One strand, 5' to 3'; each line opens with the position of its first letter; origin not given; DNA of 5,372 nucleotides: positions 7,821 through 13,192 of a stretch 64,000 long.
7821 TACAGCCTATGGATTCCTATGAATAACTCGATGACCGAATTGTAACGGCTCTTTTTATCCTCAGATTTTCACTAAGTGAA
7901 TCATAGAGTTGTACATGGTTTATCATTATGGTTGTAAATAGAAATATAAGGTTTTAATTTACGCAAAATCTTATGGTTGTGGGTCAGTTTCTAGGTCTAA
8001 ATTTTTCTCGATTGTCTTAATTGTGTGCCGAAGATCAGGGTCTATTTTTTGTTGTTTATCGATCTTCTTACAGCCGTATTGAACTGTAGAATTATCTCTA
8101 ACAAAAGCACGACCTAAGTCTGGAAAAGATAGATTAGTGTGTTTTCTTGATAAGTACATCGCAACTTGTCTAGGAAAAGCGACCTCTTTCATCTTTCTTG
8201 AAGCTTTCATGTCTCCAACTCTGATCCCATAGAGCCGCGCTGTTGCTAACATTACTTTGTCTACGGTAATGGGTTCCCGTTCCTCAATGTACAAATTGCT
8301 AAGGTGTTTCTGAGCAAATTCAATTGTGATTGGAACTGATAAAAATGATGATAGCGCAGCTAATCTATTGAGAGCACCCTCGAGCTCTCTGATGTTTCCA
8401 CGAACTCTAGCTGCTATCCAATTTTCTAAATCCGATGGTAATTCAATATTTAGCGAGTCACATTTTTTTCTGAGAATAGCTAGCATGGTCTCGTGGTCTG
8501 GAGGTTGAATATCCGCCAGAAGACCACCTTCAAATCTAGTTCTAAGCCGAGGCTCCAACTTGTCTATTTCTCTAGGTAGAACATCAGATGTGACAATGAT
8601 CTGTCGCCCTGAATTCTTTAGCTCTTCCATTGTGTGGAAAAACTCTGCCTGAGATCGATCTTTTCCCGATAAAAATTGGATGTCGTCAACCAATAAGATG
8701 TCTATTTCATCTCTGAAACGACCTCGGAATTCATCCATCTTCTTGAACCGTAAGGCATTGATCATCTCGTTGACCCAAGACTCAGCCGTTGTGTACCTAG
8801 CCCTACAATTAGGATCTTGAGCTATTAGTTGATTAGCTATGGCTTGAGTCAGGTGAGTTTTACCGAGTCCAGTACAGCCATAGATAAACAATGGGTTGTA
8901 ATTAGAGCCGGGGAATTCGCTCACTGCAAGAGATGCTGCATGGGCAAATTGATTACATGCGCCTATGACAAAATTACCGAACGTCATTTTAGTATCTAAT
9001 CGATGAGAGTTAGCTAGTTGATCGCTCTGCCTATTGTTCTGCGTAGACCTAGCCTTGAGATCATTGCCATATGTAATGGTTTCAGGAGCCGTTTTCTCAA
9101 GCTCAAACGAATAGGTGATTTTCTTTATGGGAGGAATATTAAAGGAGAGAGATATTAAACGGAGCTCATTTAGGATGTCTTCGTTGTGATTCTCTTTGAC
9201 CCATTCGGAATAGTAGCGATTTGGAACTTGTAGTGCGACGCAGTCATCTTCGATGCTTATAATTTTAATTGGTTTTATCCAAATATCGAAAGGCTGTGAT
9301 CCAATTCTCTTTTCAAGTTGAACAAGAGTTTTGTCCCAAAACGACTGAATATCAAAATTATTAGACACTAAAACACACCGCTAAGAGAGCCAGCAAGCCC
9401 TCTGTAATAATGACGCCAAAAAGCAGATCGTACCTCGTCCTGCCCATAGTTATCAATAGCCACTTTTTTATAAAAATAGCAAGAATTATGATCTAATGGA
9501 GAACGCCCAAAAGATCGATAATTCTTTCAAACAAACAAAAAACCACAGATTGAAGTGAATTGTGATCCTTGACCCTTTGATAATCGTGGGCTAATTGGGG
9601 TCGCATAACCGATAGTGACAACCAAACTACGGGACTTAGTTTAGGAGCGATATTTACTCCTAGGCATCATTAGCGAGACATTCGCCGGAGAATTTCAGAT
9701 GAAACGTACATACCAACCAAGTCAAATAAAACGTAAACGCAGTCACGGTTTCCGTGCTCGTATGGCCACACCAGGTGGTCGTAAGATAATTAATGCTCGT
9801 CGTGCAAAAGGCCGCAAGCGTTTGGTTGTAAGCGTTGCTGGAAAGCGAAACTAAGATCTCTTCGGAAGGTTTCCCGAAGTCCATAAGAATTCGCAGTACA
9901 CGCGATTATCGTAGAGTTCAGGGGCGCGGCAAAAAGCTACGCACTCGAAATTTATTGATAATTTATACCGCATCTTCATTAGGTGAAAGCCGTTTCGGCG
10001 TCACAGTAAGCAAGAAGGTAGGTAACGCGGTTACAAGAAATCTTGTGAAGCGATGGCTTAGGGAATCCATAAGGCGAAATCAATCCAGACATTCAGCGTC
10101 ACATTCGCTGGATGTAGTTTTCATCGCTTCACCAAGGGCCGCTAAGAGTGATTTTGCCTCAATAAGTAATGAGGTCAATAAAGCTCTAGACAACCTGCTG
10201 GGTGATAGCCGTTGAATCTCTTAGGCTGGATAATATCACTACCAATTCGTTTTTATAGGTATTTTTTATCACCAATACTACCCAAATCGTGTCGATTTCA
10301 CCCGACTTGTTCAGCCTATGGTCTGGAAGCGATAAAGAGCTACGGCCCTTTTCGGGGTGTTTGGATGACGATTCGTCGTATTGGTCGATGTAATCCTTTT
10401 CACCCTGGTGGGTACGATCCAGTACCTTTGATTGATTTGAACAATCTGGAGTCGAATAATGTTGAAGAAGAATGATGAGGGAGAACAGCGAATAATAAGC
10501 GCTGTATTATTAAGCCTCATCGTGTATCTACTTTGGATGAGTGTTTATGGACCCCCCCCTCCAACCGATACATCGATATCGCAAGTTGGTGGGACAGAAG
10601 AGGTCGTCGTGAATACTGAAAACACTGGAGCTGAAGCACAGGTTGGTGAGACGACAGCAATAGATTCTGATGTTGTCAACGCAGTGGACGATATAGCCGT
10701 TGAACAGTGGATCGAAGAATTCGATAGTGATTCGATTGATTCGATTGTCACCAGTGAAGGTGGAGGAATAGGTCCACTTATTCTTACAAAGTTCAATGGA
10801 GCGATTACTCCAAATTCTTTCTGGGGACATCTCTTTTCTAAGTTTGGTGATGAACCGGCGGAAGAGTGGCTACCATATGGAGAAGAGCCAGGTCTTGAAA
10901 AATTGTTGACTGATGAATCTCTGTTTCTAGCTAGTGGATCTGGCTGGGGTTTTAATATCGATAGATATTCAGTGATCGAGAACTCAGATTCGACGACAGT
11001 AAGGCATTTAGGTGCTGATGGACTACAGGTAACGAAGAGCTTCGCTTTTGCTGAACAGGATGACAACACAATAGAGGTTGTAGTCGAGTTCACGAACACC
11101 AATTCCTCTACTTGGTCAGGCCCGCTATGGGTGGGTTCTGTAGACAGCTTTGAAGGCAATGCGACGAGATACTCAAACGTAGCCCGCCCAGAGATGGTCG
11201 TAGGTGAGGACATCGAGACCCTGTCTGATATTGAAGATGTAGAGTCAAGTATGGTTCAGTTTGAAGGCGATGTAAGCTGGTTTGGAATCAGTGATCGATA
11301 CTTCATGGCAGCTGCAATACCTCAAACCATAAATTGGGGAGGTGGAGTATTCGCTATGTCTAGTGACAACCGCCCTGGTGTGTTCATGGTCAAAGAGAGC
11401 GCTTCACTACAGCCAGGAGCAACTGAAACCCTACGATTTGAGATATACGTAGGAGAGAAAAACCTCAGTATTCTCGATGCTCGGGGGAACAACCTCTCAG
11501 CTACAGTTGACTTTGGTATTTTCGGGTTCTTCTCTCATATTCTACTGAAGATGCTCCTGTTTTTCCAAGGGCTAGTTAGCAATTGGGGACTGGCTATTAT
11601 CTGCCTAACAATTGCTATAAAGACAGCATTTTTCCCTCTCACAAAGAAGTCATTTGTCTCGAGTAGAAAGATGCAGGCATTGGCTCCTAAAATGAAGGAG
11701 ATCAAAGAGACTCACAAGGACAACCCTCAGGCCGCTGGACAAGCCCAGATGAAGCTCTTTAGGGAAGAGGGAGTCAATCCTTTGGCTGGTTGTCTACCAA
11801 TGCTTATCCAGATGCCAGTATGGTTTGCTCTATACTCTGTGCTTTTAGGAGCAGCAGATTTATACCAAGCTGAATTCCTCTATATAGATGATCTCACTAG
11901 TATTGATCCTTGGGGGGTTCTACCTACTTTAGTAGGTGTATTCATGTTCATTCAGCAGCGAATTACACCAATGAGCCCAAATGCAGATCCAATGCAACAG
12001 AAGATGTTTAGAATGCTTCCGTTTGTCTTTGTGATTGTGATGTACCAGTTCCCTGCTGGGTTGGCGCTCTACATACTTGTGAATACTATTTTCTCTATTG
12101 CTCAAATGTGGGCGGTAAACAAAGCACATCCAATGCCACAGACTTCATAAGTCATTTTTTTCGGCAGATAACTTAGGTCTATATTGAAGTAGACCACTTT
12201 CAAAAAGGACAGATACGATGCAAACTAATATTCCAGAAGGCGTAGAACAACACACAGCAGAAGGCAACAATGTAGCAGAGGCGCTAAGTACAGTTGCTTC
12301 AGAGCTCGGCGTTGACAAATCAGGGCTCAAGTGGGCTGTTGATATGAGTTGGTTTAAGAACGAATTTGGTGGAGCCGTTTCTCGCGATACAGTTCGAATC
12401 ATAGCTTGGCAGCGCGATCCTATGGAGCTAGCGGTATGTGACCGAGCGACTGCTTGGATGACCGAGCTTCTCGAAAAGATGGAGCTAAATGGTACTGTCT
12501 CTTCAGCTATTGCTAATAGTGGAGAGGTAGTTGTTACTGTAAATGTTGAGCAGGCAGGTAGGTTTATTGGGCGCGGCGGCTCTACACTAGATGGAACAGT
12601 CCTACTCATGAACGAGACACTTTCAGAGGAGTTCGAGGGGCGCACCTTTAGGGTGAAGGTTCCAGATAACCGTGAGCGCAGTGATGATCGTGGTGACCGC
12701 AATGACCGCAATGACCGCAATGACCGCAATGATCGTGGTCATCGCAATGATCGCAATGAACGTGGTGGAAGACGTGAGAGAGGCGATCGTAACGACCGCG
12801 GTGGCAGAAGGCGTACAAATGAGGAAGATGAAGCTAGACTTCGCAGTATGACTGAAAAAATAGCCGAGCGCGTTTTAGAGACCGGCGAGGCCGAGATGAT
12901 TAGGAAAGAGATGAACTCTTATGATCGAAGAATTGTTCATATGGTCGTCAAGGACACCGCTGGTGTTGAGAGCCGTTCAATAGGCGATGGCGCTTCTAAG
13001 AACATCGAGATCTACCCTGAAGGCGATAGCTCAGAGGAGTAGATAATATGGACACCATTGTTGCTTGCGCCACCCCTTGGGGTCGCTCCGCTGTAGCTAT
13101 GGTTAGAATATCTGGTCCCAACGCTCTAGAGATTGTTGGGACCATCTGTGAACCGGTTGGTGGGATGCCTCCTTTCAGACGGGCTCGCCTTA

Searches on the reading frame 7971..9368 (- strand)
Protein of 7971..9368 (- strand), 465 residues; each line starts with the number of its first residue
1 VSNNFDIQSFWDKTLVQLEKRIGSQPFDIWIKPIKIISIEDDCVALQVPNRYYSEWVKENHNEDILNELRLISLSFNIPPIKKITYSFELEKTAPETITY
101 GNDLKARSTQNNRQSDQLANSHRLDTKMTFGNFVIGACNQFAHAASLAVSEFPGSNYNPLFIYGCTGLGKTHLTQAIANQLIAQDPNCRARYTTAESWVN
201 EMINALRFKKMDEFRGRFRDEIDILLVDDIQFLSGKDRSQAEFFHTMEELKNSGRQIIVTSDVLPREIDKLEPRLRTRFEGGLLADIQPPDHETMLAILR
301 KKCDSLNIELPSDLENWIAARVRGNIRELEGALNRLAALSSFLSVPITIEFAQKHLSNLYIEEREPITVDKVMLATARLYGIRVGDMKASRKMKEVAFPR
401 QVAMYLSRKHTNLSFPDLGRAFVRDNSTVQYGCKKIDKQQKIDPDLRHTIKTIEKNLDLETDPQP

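Call 19: search_protein_families(library=pfam, proteins=[window:7971-9368:-], max_evalue=0.00001)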
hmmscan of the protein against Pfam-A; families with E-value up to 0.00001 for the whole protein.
window:7971-9368:- (465 aa): 5 families
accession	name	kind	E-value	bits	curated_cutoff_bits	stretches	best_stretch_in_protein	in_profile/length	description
PF00308.24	Bac_DnaA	-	4.1e-59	199.8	23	1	124-285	1-161/162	Bacterial DnaA ATPAse domain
PF08299.17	Bac_DnaA_C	-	1.1e-20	73.8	31.5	1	369-436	1-69/69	Bacterial dnaA protein helix-turn-helix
PF11638.13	DnaA_N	-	2.4e-14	53.2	24.6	1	8-67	1-61/65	DnaA N-terminal domain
PF01695.23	IstB_IS21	-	5.8e-08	33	24.1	1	144-262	80-193/238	IstB-like ATP binding protein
PF00004.35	AAA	-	2.5e-07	31.6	21.2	1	161-280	2-124/131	ATPase family associated with various cellular activities (AAA)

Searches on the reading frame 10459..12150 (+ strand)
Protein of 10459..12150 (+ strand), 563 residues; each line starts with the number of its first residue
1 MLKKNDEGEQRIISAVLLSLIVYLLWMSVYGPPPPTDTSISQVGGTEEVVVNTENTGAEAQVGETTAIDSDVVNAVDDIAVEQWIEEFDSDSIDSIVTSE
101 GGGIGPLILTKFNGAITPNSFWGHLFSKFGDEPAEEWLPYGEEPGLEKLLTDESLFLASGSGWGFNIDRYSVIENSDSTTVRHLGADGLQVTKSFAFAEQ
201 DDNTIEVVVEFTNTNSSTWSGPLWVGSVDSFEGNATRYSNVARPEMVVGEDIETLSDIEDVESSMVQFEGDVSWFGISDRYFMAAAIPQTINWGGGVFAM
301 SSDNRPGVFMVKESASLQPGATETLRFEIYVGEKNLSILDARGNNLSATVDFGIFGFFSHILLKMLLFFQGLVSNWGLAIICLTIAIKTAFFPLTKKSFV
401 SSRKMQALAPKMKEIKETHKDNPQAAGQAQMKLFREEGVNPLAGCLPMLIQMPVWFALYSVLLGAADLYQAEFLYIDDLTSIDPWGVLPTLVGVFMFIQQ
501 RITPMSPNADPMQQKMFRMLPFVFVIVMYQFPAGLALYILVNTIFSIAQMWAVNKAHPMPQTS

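Call 19: search_protein_families(library=pfam, proteins=[window:10459-12150:+], max_evalue=0.00001)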
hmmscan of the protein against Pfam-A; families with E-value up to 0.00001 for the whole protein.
window:10459-12150:+ (563 aa): 2 families
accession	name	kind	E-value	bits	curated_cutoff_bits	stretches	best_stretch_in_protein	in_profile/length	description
PF02096.25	60KD_IMP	-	3.8e-56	190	35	1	376-555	1-163/163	60Kd inner membrane protein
PF14849.12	YidC_periplas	-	1.9e-19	71.1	24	1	168-364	77-282/283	YidC periplasmic domain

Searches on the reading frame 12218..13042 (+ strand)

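Call 19: search_protein_families(library=pfam, proteins=[window:12218-13042:+], max_evalue=0.00001)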
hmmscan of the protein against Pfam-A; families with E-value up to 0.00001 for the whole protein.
window:12218-13042:+ (274 aa): 1 family
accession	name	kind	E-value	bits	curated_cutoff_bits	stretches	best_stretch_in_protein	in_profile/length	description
PF01424.28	R3H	-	2.1e-11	44.1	26.8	1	208-267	3-60/60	R3H domain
